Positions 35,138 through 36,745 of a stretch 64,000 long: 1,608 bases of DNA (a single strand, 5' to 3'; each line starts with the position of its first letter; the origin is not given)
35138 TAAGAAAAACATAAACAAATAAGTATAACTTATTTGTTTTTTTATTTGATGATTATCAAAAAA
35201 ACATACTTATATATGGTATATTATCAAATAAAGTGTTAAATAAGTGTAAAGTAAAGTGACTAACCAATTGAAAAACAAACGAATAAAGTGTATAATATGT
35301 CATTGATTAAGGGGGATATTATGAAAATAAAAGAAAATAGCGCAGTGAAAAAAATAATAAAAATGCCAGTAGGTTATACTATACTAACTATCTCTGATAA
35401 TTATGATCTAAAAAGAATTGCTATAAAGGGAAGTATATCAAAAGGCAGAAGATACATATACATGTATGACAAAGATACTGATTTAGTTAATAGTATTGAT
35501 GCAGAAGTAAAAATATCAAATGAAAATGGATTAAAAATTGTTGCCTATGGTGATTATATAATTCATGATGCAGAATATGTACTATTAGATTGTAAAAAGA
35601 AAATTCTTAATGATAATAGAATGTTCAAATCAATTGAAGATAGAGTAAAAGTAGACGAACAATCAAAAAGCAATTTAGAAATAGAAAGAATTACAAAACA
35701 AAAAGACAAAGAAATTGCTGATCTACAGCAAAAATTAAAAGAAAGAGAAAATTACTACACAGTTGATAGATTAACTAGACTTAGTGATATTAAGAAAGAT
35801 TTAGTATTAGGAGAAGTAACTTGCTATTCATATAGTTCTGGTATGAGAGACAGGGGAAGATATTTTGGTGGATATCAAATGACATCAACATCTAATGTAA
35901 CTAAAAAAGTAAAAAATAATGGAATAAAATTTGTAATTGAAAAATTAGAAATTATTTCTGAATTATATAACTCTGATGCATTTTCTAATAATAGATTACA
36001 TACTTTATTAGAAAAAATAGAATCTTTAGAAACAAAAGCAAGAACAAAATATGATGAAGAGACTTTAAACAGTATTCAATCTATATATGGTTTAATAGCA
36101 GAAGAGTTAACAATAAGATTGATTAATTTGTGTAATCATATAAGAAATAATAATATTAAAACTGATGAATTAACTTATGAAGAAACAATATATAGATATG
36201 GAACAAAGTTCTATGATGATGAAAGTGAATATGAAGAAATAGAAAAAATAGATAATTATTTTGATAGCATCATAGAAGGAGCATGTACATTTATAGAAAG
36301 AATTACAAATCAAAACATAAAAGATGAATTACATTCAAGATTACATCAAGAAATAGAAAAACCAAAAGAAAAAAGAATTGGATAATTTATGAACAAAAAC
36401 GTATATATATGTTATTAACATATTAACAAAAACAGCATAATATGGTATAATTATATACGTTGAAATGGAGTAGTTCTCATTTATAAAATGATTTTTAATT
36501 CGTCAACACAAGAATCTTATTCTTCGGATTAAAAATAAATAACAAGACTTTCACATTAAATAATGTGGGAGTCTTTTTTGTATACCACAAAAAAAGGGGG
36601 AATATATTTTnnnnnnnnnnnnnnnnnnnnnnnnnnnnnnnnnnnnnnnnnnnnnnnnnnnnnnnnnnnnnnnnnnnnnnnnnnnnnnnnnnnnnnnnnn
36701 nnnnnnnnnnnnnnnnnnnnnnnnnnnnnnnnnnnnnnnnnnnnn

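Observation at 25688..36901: P4-less riboswitch variant bracketing an ~11 kb block of uncharacterised genes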

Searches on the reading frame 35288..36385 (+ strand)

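Call 6: search_protein_families(library=pfam, proteins=[window:35288-36385:+], max_evalue=0.01)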
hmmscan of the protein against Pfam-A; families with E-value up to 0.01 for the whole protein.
window:35288-36385:+ (365 aa): 0 families

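Call 50: search_protein_families(library=ncbifam, proteins=[window:35288-36385:+], max_evalue=0.1)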
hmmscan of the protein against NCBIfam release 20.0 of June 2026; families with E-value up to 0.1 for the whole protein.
window:35288-36385:+ (365 aa): 2 families
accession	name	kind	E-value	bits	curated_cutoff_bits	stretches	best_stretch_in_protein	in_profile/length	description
TIGR02938.1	nifL_nitrog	equivalog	0.046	12.2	242.45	1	96-150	142-197/494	nitrogen fixation negative regulator NifL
NF005585.0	PRK07283.1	equivalog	0.092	12.9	107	0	200-236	45-81/100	YlxQ-related RNA-binding protein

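Call 79: search_protein_families(library=padloc, proteins=[window:35288-36385:+], max_evalue=0.01)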
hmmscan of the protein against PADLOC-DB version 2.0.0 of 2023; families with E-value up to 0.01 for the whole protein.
window:35288-36385:+ (365 aa): 0 families

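Call 80: search_protein_families(library=phrogs, proteins=[window:35288-36385:+], max_evalue=0.01)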
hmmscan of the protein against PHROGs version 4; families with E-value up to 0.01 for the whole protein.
window:35288-36385:+ (365 aa): 1 family
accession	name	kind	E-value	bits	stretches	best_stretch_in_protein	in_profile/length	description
phrog_10664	-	unknown function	0.0036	18.2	0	73-103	35-65/83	-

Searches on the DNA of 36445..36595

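Call 91: search_rna_families(source=window, start=36445, end=36595, threshold=evalue, max_evalue=10)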
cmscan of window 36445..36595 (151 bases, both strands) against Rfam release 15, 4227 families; matches with E-value up to 10: 25.
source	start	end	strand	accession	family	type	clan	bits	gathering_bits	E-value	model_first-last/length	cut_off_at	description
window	36483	36580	+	RF02617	SSRC10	Gene; sRNA;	-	34.4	56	2.7e-05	1-113/113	no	Streptococcus sRNA 10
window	36510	36579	+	RF02434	SpF39_sRNA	Gene; sRNA;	-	30.4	60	0.017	1-109/109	no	Streptococcus sRNA SpF39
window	36464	36581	+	RF01859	Phe_leader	Cis-reg; leader;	-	26.5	55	0.0082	1-125/125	no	Phenylalanine leader peptide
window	36518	36579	+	RF02428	SpF11_sRNA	Gene; sRNA;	-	21.4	54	0.25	1-95/95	no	Streptococcus sRNA SpF11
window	36511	36584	+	RF04312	trpB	Cis-reg;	-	21.3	59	0.45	1-107/107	no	trpB ncRNA motif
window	36488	36581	+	RF00515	PyrR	Cis-reg;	-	20.5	54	0.57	1-115/115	no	PyrR binding site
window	36517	36579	+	RF00506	Thr_leader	Cis-reg; leader;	-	18.2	55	0.19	1-118/118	no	Threonine operon leader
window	36476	36585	+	RF01606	plasmodium_snoR31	Gene; snRNA; snoRNA; HACA-box;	-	17.5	60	3.4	1-145/145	no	small nucleolar RNA snoR31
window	36491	36590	+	RF02362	Yfr10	Gene; sRNA;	-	17.1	43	2.2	1-78/78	no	Cyanobacterial functional RNA 10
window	36481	36582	+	RF02397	sau-5971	Gene; sRNA;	-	17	90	0.56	1-96/96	no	Staphylococcus sRNA sau-5971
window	36445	36579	+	RF02452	ncr1575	Gene; sRNA;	-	16.6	60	2.8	67-212/212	5'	Bacillus sRNA ncr1575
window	36491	36574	+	RF02607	AbsR25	Gene; sRNA;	-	16.3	47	0.81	2-164/164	no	Acinetobacter sRNA 25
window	36499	36564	-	RF03669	mir-2767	Gene; miRNA;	-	16.3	69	1.1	1-80/80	no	mir-2767 microRNA precursor family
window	36458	36575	+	RF02921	RT-14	Gene; sRNA;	-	15.5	48.1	4.7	1-144/144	no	RT-14 RNA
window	36535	36586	+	RF03608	mir-9440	Gene; miRNA;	-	15.4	80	0.89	1-67/67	no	mir-9440 microRNA precursor family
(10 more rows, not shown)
